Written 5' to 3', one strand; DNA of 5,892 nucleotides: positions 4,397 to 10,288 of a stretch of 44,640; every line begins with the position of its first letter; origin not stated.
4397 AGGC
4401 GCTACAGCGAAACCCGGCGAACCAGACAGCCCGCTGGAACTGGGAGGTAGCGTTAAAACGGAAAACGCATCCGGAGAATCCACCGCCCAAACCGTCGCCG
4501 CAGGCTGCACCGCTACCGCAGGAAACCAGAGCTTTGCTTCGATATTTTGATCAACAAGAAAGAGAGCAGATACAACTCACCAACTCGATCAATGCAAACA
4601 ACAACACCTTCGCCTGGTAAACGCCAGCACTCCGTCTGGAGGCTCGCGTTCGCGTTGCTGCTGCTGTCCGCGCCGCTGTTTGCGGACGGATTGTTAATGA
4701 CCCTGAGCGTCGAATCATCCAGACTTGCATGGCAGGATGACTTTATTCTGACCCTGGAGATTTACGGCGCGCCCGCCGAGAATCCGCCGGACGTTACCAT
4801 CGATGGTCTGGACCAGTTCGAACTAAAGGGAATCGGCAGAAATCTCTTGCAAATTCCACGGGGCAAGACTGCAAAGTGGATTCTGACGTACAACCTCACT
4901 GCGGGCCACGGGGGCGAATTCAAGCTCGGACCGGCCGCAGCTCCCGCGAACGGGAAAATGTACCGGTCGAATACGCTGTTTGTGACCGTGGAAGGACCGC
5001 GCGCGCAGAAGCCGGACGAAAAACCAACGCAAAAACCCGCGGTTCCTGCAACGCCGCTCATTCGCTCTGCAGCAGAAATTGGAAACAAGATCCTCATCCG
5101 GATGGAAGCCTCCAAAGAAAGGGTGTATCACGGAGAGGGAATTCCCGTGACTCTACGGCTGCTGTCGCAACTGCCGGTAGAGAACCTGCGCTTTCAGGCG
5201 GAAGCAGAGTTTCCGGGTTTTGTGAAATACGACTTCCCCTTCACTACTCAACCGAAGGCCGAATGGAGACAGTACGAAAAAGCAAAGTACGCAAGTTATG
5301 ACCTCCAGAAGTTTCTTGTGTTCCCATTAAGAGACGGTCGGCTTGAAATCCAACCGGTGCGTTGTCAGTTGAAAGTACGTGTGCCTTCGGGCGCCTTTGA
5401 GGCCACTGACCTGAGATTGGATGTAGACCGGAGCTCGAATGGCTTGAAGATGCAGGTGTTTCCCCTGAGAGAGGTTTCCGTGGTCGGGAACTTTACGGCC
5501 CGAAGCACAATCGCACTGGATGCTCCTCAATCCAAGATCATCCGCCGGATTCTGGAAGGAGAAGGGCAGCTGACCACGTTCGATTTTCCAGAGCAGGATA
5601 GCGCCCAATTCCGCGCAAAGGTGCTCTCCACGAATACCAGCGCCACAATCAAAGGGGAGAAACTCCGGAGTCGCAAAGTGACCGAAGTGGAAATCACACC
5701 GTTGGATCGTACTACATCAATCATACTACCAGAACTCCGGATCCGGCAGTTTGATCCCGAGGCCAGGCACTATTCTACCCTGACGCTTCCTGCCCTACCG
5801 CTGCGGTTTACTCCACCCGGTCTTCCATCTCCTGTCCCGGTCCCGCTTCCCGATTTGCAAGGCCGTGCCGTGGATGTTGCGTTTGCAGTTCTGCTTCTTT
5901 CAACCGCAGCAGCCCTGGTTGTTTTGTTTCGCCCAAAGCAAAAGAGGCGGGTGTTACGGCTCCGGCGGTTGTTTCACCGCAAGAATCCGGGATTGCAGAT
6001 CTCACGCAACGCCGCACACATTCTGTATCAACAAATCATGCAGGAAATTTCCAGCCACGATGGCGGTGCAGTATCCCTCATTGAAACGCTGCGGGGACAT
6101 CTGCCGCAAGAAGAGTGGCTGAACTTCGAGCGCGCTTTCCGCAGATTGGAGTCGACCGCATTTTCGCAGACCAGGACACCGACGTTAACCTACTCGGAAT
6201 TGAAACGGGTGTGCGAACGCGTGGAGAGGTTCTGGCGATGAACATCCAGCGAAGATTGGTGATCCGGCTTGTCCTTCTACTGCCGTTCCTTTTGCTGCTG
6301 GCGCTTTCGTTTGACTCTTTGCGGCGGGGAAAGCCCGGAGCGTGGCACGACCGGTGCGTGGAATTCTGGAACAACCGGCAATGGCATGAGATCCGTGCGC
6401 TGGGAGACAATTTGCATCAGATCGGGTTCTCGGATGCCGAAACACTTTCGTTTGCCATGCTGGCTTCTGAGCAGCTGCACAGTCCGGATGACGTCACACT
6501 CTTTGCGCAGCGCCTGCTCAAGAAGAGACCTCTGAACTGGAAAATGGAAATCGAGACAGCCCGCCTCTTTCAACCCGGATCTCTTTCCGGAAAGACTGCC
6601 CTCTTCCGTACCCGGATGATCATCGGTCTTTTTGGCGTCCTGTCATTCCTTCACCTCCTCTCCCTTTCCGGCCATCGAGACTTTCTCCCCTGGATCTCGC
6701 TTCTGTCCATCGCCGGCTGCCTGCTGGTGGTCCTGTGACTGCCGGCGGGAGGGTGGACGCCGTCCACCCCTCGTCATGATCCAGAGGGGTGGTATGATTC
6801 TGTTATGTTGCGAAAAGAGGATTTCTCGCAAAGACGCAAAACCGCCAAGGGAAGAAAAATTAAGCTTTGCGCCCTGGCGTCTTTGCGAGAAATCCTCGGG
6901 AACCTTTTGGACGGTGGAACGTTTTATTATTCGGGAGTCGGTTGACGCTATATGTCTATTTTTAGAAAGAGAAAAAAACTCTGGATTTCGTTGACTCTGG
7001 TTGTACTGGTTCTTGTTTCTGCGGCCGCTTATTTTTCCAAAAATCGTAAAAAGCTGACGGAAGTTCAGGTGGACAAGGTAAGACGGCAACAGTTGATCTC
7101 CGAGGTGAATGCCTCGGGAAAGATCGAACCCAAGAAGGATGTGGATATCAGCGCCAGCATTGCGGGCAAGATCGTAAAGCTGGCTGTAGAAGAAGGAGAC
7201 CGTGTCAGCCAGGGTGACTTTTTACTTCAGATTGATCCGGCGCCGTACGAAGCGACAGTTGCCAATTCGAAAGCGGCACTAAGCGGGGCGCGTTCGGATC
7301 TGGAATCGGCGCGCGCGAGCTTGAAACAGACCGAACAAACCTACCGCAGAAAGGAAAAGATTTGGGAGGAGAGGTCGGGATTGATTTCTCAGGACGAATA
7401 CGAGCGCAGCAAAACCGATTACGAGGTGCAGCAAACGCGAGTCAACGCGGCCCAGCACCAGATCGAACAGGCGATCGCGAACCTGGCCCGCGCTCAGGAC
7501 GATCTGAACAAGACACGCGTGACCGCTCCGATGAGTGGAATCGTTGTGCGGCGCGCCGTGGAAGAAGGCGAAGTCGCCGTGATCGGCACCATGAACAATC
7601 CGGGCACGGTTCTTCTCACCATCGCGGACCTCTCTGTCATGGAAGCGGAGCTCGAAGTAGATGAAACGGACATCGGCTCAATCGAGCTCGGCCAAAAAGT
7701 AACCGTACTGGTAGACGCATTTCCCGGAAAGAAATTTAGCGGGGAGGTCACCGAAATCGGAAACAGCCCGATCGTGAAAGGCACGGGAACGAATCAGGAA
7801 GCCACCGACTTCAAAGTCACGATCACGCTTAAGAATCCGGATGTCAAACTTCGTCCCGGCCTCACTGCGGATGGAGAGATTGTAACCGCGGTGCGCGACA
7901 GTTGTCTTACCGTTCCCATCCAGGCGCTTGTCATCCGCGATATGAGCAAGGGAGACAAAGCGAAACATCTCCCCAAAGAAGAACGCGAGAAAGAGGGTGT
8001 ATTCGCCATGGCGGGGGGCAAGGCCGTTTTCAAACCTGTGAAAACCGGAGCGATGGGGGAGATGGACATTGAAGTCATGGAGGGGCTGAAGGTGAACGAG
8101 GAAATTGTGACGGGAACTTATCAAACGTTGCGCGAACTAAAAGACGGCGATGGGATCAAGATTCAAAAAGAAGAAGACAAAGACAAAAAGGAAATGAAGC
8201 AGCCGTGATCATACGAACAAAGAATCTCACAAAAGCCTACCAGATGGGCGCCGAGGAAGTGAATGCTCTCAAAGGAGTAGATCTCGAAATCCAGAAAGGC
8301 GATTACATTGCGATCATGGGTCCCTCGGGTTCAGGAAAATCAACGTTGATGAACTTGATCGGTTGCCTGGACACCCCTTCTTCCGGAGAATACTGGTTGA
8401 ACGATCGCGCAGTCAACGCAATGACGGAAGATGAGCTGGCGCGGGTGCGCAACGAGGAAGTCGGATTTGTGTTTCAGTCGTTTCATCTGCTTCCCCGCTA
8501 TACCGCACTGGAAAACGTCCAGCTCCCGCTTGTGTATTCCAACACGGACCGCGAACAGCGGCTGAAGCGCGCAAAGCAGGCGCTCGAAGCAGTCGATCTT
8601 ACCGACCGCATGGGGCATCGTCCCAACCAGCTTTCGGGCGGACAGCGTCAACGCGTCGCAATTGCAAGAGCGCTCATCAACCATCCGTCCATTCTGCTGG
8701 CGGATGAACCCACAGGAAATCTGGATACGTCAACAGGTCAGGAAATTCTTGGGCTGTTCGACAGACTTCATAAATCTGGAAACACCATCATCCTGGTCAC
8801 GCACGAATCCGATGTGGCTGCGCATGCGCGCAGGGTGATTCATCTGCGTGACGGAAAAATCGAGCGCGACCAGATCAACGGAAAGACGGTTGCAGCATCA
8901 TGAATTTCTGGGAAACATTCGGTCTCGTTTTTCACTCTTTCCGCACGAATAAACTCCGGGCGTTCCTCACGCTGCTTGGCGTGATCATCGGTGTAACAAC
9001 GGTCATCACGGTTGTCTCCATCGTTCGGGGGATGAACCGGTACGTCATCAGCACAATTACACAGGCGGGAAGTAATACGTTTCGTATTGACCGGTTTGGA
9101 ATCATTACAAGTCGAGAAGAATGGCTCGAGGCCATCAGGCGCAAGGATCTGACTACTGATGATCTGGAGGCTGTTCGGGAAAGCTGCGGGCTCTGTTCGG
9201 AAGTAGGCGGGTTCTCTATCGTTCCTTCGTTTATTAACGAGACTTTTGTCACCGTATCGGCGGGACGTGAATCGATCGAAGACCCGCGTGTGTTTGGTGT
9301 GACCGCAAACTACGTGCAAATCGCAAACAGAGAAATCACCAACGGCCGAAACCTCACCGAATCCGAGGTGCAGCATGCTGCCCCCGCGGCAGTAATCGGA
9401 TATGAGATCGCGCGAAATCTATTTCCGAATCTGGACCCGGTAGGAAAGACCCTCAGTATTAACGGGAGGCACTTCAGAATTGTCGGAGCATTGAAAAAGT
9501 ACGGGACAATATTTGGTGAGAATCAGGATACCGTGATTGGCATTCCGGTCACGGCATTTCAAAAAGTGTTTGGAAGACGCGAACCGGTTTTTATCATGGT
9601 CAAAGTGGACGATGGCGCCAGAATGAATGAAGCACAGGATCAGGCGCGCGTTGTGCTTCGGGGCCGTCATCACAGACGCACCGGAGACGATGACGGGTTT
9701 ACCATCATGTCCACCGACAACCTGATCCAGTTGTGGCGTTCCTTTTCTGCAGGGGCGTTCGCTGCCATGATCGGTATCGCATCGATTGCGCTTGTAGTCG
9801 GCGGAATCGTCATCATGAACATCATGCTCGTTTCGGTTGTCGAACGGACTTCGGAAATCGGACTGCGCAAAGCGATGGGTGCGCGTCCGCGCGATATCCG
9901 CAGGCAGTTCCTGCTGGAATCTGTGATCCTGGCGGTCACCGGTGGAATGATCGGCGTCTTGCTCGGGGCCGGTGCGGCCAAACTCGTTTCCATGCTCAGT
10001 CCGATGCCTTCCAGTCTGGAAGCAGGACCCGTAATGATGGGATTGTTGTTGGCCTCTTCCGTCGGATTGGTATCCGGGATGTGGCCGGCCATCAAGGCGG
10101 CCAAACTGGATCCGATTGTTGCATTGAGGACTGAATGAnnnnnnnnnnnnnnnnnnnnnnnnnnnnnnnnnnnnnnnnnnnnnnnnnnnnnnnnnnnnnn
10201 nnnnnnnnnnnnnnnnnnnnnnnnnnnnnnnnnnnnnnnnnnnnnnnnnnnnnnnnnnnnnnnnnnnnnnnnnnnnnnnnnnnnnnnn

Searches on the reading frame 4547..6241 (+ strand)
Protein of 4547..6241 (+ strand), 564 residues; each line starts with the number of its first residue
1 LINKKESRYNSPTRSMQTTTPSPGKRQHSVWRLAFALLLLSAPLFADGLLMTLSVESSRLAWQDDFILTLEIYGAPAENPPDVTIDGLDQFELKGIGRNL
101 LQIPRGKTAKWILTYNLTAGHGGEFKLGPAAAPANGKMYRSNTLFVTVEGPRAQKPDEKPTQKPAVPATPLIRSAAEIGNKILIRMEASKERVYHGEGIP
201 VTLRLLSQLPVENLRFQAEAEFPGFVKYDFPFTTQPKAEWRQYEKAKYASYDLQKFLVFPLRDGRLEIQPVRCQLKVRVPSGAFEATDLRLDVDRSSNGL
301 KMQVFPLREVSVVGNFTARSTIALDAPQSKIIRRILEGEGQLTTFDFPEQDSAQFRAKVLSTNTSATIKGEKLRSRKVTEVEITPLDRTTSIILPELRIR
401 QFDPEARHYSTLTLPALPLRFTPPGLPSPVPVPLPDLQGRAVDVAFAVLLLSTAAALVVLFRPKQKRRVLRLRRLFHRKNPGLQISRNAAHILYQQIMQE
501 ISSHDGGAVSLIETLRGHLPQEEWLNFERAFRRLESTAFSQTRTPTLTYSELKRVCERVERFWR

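Call 38: search_protein_families(library=pfam, proteins=[window:4547-6241:+], max_evalue=0.00001)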
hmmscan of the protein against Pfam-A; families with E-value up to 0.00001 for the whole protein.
window:4547-6241:+ (564 aa): 1 family
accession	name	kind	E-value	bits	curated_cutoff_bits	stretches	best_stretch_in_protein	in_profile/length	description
PF13584.12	BatD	-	5e-09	37.1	24.1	0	54-148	2-92/92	BatD DUF11 like domain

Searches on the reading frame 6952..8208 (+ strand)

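Call 38: search_protein_families(library=pfam, proteins=[window:6952-8208:+], max_evalue=0.00001)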
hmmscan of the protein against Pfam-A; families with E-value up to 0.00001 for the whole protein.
window:6952-8208:+ (418 aa): 4 families
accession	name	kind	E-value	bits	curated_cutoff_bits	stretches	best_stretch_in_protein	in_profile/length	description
PF16576.10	HlyD_D23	-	1.1e-26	93.9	30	1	54-306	8-214/214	Barrel-sandwich domain of CusB or HlyD membrane-fusion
PF13437.12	HlyD_3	-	3e-21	76.6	22.2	1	190-303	2-106/106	HlyD family secretion protein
PF13533.13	Biotin_lipoyl_2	-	6.8e-10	39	29.8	1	66-95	3-32/32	Biotin-lipoyl like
PF00364.28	Biotin_lipoyl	-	7e-06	26.2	22.1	0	41-94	25-73/73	Biotin-requiring enzyme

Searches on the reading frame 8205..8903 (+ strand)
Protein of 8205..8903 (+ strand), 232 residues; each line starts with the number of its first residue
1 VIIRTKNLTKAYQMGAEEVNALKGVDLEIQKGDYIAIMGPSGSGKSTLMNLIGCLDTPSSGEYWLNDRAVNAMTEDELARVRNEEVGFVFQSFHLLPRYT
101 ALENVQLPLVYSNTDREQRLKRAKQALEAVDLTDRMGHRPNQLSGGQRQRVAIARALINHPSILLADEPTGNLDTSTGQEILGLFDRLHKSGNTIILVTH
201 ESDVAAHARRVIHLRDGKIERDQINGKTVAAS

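Call 38: search_protein_families(library=pfam, proteins=[window:8205-8903:+], max_evalue=0.00001)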
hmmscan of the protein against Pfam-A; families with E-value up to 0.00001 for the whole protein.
window:8205-8903:+ (232 aa): 2 families
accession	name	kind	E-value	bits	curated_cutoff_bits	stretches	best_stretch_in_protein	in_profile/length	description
PF00005.33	ABC_tran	-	7.5e-36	124.2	25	1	22-170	1-136/137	ABC transporter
PF02463.25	SMC_N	-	1.2e-06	28.6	40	1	33-215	25-212/220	RecF/RecN/SMC N terminal domain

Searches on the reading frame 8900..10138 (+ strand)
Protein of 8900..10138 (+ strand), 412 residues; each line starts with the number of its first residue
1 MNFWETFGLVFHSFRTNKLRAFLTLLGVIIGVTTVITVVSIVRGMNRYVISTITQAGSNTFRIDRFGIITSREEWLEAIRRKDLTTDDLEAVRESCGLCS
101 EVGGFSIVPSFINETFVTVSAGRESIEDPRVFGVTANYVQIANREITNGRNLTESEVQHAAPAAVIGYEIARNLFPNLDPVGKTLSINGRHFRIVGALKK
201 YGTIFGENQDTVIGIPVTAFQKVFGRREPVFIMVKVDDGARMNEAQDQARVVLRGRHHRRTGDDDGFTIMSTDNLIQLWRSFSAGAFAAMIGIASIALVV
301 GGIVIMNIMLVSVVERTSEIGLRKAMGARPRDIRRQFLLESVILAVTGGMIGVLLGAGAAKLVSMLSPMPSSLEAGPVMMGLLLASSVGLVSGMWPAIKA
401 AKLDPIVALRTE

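Call 38: search_protein_families(library=pfam, proteins=[window:8900-10138:+], max_evalue=0.00001)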
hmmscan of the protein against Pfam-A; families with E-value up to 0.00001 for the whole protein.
window:8900-10138:+ (412 aa): 2 families
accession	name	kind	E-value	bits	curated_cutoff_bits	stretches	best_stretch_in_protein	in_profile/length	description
PF12704.14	MacB_PCD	-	9.9e-41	140.7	27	1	22-250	2-205/207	MacB-like periplasmic core domain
PF02687.27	FtsX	-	1e-19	71.2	25.5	1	293-405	3-120/120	FtsX-like permease C-terminal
